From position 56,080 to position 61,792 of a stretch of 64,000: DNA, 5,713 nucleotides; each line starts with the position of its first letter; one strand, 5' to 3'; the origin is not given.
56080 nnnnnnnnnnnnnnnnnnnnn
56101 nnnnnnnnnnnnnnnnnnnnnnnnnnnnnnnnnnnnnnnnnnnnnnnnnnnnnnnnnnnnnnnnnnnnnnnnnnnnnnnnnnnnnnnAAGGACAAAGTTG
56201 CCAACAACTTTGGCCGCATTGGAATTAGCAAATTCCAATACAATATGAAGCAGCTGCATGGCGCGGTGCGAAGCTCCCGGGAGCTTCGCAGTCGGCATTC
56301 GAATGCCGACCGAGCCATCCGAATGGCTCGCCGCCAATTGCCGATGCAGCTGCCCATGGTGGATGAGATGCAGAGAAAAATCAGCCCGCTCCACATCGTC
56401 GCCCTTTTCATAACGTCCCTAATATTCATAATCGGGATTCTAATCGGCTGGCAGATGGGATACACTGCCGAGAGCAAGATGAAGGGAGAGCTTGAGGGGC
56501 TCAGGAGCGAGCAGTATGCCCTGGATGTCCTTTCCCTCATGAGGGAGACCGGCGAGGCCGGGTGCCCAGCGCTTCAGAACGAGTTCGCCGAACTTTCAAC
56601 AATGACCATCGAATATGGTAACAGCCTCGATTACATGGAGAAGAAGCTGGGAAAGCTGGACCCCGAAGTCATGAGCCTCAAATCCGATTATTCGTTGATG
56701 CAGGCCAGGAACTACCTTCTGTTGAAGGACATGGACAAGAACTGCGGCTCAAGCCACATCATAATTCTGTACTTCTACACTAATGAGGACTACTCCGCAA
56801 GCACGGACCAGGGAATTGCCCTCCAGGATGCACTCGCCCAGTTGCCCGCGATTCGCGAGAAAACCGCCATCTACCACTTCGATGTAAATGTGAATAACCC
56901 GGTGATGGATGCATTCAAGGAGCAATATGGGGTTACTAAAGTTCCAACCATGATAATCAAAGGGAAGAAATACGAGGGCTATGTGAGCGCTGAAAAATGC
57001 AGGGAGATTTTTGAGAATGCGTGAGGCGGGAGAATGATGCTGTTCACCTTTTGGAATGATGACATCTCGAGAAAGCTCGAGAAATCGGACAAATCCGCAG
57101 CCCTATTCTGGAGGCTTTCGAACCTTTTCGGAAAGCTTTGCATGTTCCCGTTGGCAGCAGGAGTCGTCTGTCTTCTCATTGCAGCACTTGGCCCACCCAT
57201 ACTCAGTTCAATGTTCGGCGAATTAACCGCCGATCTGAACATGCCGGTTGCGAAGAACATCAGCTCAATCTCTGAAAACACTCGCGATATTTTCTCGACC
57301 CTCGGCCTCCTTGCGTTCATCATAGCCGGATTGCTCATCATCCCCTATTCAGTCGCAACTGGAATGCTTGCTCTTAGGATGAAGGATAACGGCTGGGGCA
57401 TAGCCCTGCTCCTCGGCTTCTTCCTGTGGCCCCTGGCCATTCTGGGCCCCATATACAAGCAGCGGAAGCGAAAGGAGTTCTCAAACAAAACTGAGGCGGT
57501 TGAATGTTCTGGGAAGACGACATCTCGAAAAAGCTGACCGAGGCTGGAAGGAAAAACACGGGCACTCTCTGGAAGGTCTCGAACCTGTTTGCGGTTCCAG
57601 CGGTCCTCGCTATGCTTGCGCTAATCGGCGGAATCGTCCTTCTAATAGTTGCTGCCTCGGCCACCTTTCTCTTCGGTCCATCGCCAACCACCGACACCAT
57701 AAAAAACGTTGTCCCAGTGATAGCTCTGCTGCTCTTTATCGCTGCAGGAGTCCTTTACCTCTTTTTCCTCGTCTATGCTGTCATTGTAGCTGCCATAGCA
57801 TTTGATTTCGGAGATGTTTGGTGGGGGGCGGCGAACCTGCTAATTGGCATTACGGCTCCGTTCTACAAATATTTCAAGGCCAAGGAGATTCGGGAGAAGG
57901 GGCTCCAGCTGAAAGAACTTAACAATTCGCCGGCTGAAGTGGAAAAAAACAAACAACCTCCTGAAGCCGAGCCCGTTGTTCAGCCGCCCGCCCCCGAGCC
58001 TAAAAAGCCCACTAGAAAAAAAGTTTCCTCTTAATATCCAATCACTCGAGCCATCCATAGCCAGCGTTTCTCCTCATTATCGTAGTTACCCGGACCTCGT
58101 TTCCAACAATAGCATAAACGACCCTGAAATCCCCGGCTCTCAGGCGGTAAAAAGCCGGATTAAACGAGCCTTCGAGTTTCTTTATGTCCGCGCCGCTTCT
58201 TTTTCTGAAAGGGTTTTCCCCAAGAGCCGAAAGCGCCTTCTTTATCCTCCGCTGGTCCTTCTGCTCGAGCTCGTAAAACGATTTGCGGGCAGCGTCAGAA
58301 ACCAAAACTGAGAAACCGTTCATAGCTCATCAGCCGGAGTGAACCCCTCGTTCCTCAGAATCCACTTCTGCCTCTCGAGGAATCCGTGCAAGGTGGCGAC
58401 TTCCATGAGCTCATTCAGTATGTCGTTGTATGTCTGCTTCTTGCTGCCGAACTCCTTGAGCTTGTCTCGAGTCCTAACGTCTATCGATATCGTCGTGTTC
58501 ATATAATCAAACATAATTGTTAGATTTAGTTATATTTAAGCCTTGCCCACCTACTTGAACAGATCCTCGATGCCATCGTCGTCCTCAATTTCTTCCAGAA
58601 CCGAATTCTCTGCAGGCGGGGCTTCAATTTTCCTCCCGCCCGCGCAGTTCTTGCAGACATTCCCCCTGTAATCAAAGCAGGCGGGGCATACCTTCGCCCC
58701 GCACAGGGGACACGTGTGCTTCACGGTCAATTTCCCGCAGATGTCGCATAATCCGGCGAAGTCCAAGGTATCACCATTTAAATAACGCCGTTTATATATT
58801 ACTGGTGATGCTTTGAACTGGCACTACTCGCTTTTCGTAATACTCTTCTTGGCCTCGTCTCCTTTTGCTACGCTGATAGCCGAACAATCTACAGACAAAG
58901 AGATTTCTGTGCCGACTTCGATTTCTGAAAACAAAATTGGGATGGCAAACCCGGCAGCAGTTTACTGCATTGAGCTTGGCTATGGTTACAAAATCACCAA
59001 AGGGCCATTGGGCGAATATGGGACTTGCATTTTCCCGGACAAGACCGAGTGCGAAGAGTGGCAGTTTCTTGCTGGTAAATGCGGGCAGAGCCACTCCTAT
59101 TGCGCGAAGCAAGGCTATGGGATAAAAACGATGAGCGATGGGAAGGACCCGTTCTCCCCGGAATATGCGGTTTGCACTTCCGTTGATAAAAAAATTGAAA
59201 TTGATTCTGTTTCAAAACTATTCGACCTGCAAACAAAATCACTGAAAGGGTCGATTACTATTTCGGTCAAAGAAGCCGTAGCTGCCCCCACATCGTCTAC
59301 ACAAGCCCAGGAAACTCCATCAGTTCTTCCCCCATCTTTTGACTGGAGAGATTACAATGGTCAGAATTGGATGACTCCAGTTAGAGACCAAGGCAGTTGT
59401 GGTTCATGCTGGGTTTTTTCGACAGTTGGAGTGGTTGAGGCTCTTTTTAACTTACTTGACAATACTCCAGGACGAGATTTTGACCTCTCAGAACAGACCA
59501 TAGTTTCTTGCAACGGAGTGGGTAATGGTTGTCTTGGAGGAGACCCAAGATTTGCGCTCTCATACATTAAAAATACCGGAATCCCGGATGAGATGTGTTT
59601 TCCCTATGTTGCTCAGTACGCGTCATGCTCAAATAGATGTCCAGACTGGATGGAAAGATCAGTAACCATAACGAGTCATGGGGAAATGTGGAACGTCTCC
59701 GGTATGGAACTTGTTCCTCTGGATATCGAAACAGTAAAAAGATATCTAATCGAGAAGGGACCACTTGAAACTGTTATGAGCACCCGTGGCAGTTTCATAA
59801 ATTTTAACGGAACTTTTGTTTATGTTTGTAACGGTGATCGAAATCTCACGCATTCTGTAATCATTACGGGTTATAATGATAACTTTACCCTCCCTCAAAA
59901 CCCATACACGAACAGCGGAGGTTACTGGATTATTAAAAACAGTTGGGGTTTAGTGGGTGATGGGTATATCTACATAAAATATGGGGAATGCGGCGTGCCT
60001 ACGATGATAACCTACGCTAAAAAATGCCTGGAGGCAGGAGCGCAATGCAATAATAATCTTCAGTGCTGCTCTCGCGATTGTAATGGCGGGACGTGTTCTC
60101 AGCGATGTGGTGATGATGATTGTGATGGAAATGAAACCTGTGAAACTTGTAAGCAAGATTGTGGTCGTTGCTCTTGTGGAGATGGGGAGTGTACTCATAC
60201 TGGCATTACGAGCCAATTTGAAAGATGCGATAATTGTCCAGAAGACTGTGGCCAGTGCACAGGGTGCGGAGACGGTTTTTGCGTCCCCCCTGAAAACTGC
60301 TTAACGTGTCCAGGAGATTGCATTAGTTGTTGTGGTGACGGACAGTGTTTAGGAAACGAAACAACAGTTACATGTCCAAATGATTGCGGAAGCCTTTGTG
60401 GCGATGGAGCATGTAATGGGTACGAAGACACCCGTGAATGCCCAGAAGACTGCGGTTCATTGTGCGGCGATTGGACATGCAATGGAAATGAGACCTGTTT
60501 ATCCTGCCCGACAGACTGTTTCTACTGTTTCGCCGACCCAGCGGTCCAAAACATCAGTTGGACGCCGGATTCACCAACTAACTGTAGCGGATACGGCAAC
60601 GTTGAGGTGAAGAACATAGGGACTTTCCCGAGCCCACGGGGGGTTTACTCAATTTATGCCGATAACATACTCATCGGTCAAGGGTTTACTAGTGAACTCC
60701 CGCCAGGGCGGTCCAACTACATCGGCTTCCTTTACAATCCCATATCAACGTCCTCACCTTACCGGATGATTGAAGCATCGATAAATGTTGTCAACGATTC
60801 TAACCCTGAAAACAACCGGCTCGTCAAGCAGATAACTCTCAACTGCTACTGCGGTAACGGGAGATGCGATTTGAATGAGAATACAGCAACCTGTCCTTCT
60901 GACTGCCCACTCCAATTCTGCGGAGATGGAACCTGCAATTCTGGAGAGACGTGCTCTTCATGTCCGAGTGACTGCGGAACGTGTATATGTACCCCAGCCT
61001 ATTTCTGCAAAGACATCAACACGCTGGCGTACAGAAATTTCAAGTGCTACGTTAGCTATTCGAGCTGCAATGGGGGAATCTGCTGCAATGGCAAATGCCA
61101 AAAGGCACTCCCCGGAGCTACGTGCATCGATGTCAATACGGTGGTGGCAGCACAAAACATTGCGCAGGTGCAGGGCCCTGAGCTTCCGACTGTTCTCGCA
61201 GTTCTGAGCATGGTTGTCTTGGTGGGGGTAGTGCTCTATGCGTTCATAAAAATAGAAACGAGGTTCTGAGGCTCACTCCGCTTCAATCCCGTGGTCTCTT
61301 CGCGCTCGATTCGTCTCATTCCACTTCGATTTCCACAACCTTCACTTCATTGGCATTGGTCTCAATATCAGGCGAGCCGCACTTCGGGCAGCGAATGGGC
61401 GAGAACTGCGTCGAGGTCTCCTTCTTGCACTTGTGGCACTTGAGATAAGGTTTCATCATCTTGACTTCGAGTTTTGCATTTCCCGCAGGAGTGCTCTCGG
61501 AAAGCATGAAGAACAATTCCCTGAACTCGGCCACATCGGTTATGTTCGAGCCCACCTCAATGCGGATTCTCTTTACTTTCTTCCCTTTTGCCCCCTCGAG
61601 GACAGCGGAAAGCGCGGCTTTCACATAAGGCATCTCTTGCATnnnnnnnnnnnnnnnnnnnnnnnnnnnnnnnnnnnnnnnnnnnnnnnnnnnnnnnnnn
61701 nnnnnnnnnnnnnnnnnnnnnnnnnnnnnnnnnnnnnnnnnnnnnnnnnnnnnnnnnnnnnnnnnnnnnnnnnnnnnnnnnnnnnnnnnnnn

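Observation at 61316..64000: Group-4 [NiFe] hydrogenase module (large subunit - NuoH-like - NuoI-like) with hypA separated by a repeat element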

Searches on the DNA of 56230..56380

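Call 48: search_rna_families(source=window, start=56230, end=56380, threshold=evalue, max_evalue=10)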
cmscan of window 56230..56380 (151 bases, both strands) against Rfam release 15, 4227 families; matches with E-value up to 10: 14.
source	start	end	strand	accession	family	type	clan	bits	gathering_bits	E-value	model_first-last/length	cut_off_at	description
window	56250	56287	+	RF02470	Ms_IGR-8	Gene; sRNA;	-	15.3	44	0.27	1-63/63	no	Mycobacterium sRNA Ms_IGR-8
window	56269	56290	+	RF03706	mir-2253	Gene; miRNA;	-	14.9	47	1.3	1-57/57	no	mir-2253 microRNA precursor family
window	56243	56358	-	RF03772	mir-4867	Gene; miRNA;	-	14.2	93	2.8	1-73/73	no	mir-4867 microRNA precursor family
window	56270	56305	-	RF02470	Ms_IGR-8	Gene; sRNA;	-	13.9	44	0.6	1-63/63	no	Mycobacterium sRNA Ms_IGR-8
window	56275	56362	-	RF02038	SPRY4-IT1_1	Gene; lncRNA;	-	13.8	50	0.87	1-91/91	no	SPRY4-IT1 conserved region 1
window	56278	56344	-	RF02497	Atu_C10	Gene; sRNA;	-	13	60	2.6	1-89/89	no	Rhizobiales sRNA Atu_C10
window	56318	56377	+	RF01516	v-snoRNA-1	Gene; snRNA; snoRNA; CD-box;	-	12.6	75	2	1-65/65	no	Human herpesvirus 1 small nucleolar RNA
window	56268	56289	+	RF03957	mir-5856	Gene; miRNA;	-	11.8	90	9.1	1-70/70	no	mir-5856 microRNA precursor family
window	56268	56289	-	RF03957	mir-5856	Gene; miRNA;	-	11.8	90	9.1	1-70/70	no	mir-5856 microRNA precursor family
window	56282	56320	+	RF04029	mir-8521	Gene; miRNA;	-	11.7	80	8.4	1-68/68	no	mir-8521 microRNA precursor family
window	56289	56340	-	RF03163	c4-a1b1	Gene; antisense;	CL00128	11.5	46.7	1.2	1-53/53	no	a1, b1 targets of C4 antisense RNA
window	56324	56344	+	RF02440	SpF59_sRNA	Gene; sRNA;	-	11.3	37.2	8.8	1-54/54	no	Streptococcus sRNA SpF59 (ldcC RNA)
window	56328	56380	+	RF01929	bxd_1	Gene; lncRNA;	-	9.7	75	4.8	1-54/86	3'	Bithoraxoid conserved region 1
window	56304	56376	+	RF00223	IRES_Bip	Cis-reg; IRES;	-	4.6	40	9.9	1-263/263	no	bip internal ribosome entry site (IRES)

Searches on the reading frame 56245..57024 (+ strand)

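Call 16: search_protein_families(library=ncbifam, proteins=[window:56245-57024:+], max_evalue=0.001)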
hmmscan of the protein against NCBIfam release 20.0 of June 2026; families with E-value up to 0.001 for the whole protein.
window:56245-57024:+ (259 aa): 0 families

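Call 88: search_protein_families(library=pfam, proteins=[window:56368-57024:+], max_evalue=0.01)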
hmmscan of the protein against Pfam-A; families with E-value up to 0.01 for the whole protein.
window:56368-57024:+ (218 aa): 2 families
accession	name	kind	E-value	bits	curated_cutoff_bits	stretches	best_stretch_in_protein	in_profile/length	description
PF13098.12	Thioredoxin_2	-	0.00051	20.8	27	1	131-213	8-102/104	Thioredoxin-like domain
PF13462.12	Thioredoxin_4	-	0.0011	19.7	23.2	1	133-215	84-163/165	Thioredoxin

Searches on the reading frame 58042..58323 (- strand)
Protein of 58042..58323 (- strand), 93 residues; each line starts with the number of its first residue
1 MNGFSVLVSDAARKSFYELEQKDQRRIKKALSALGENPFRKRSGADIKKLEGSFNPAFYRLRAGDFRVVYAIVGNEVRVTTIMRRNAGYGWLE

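Call 88: search_protein_families(library=pfam, proteins=[window:58042-58323:-], max_evalue=0.01)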
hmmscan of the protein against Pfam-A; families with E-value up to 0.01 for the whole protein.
window:58042-58323:- (93 aa): 1 family
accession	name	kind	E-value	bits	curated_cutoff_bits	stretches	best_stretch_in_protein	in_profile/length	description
PF05016.21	ParE_toxin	-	3.1e-07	31.3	23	1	8-85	3-85/89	ParE toxin of type II toxin-antitoxin system, parDE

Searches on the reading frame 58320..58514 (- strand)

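Call 88: search_protein_families(library=pfam, proteins=[window:58320-58514:-], max_evalue=0.01)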
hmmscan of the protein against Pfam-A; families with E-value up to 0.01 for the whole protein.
window:58320-58514:- (64 aa): 1 family
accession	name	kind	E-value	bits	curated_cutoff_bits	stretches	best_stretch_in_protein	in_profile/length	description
PF24434.1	DUF7557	-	1.2e-07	31.5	25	1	7-40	2-35/45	Family of unknown function (DUF7557)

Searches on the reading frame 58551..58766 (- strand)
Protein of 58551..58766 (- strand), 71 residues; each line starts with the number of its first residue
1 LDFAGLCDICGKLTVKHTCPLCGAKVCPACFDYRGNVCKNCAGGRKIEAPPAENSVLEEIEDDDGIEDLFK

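Call 88: search_protein_families(library=pfam, proteins=[window:58551-58766:-], max_evalue=0.01)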
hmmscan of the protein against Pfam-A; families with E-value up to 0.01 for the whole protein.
window:58551-58766:- (71 aa): 2 families
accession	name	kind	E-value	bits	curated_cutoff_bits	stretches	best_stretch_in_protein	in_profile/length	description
PF14445.12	Prok-RING_2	-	0.00038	21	22.4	1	6-47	12-53/56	Prokaryotic RING finger family 2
PF04438.22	zf-HIT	-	0.0012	19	24.7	1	5-27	3-24/30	HIT zinc finger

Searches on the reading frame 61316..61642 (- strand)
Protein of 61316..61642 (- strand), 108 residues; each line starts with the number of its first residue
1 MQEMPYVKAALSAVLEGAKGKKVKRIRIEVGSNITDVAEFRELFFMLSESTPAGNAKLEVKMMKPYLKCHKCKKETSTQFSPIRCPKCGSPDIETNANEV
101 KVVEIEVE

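Call 3: search_protein_families(library=pfam, proteins=[window:61316-61642:-], max_evalue=0.01)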
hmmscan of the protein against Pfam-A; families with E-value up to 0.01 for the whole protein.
window:61316-61642:- (108 aa): 4 families
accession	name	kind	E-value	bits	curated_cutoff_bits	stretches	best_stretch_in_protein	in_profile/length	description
PF01155.25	HypA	-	5.6e-17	62.2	28.9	1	1-107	1-112/112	Hydrogenase/urease nickel incorporation, metallochaperone, hypA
PF18912.6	DZR_2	-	0.0046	17.2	27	1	68-93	23-46/56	Double zinc ribbon domain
PF23455.1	DUF7129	-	0.0058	16.8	30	1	68-91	13-36/45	Domain of unknown function (DUF7129)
PF08772.16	Zn_ribbon_NOB1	-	0.0069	16.9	24.9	0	66-94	8-35/72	Nin one binding (NOB1) Zn-ribbon like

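Call 16: search_protein_families(library=ncbifam, proteins=[window:61316-61642:-], max_evalue=0.001)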
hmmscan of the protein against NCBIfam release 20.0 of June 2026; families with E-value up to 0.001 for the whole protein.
window:61316-61642:- (108 aa): 8 families
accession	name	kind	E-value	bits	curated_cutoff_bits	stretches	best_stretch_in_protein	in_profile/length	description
TIGR00100.1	hypA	equivalog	2.8e-13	49.9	88.1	1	1-108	1-114/116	hydrogenase maturation nickel metallochaperone HypA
NF001976.0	PRK00762.1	equivalog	1.4e-07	31.3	146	1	1-108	1-119/124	hydrogenase maturation nickel metallochaperone HypA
NF003008.0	PRK03824.1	equivalog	8.6e-07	29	125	0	12-77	12-81/135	hydrogenase nickel incorporation protein HypA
NF004067.0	PRK05580.1-4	equivalog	0.00013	20.5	763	1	54-98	453-494/737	primosomal protein N'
TIGR00595.1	priA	equivalog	0.0003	19.5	230.35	1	55-107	232-281/509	replication restart helicase PriA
NF001839.0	PRK00564.1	equivalog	0.00037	20.7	112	1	19-107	22-114/117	hydrogenase/urease nickel incorporation protein HypA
NF009046.0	PRK12380.1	subfamily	0.00038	20.8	113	1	1-108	1-113/113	hydrogenase/urease nickel incorporation protein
NF001607.0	PRK00398.1-4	equivalog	0.0006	19.5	89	0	60-90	3-36/53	DNA-directed RNA polymerase subunit P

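Call 64: find_encoding_contigs(protein=window:61316-61642:-, flank=10000, max_places=3)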
Protein window:61316-61642:- (108 aa): no gene with exactly this product is on record in the collection.
